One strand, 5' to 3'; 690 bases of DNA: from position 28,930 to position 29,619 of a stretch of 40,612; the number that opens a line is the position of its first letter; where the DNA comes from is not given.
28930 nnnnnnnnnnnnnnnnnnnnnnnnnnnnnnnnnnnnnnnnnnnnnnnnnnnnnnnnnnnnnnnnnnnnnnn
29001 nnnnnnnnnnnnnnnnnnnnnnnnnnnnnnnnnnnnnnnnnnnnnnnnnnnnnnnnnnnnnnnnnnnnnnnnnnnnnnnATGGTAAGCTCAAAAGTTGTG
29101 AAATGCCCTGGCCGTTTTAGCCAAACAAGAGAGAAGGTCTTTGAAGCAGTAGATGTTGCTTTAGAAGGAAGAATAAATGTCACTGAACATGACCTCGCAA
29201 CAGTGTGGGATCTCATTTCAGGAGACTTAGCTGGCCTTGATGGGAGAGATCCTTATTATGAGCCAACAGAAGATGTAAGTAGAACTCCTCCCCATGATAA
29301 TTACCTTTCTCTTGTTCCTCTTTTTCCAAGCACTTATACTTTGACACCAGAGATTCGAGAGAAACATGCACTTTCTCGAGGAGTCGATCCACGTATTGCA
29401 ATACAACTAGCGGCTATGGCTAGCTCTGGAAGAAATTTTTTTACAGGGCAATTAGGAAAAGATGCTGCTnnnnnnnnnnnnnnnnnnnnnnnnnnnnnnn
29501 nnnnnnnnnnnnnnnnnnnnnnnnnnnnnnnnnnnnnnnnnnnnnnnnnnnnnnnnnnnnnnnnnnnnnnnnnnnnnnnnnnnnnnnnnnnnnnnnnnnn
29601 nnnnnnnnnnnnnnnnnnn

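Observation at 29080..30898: Tandem paralog pair with a shared novel N-domain and a GNAT-like C-terminal half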

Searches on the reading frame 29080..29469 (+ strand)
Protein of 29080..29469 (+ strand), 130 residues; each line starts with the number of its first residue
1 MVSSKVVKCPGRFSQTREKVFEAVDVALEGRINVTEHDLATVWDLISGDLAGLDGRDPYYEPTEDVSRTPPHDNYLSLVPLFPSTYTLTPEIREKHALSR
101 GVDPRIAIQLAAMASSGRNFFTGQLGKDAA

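Call 58: predict_structure(alignment_id=A2)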
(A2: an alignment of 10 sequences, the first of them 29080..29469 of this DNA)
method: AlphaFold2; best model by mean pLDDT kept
length: 130 residues; sequences in the alignment: 10
mean_pLDDT: 69.0   pTM: 0.60
mean pLDDT of the five models: 69.0, 68.2, 65.4, 60.2, 51.4
residues with pLDDT >= 90: 12; 70-90: 62; 50-70: 24; < 50: 32
segments of 3 or more residues with pLDDT < 50: 1-14, 52-68
pLDDT, mean of each block of 10 residues (from residue 1): 39 58 88 92 79 44 45 79 85 86 81 68 54
secondary structure, 60 per line:
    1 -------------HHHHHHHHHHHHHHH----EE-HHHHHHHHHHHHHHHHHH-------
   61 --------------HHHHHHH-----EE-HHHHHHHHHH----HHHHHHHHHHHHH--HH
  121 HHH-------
elements in order: H14-28 H36-53 H75-81 H90-99 H104-116 H119-123

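Call 61: fold_search(model_id=the predicted structure, library=pdb)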
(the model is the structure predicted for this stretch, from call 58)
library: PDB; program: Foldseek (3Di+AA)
matches with E <= 10: 18; with E <= 0.001: 0
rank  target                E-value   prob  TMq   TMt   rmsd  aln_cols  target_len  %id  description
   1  7vwa                  4.4e+00  0.07  0.23  0.21  12.6       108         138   15  Helicoverpa armigera pheromone-binding protein PBP1 with Z-9-hexadecenal (released 2022-02-02)
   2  7vw8                  6.1e+00  0.06  0.23  0.22  12.7       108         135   15  Helicoverpa armigera pheromone-binding protein PBP1 at pH 7.5 (released 2022-02-02)
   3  8p0w_E                6.4e+00  0.07  0.25  0.17  12.0       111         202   14  Structure of the human Commander complex COMMD ring (released 2024-03-20)
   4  3lcn_B                6.4e+00  0.06  0.20  0.25  13.8       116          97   15  Nab2:Gfd1 complex (released 2010-05-12)
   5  8apa_J1               6.4e+00  0.03  0.22  0.19  12.8       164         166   12  rotational state 1a of the Trypanosoma brucei mitochondrial ATP synthase dimer (released 2022-10-26)
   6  5d1w_E                6.7e+00  0.05  0.28  0.22  12.0       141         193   14  Crystal structure of Mycobacterium tuberculosis Rv3249c transcriptional regulator. (released 2015-09-30)
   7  5a9s_B                7.1e+00  0.03  0.17  0.10  13.6       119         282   16  NADPH complex of Imine Reductase from Amycolatopsis orientalis (released 2016-06-01)
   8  5osh_F                7.1e+00  0.02  0.17  0.12  14.8       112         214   17  Structure of retromer VPS29-VPS35C subunits complexed with RidL N-terminal domain (1-236) (released 2017-12-13)
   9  7uo6_MODEL_1_A        7.5e+00  0.06  0.24  0.22  10.6       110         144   14  NMR structure of Pheromone-binding protein 2 in Ostrinia furnacalis (released 2023-02-15)
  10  2scp_A                7.5e+00  0.04  0.22  0.18  10.5       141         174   16  STRUCTURE OF A SARCOPLASMIC CALCIUM-BINDING PROTEIN FROM NEREIS DIVERSICOLOR REFINED AT 2.0 ANGSTROMS RESOLUTION (released 1993-10-31)
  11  3gwn_A                8.3e+00  0.03  0.22  0.24  10.5       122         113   13  Crystal structure of the FAD binding domain from mimivirus sulfhydryl oxidase R596 (released 2009-07-07)
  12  9syu_E                8.3e+00  0.02  0.17  0.15  13.9       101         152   15  shutdown state non-muscle myosin 2A heads region (released 2025-10-22)
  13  1rk4_B                8.3e+00  0.01  0.14  0.11  11.9       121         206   18  Crystal Structure of a Soluble Dimeric Form of Oxidised CLIC1 (released 2003-12-02)
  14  3on4_E                8.8e+00  0.04  0.25  0.19  11.8       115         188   10  Crystal structure of TetR transcriptional regulator from Legionella pneumophila (released 2010-09-22)
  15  3on4_B                9.3e+00  0.06  0.28  0.21  11.1       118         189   13  Crystal structure of TetR transcriptional regulator from Legionella pneumophila (released 2010-09-22)
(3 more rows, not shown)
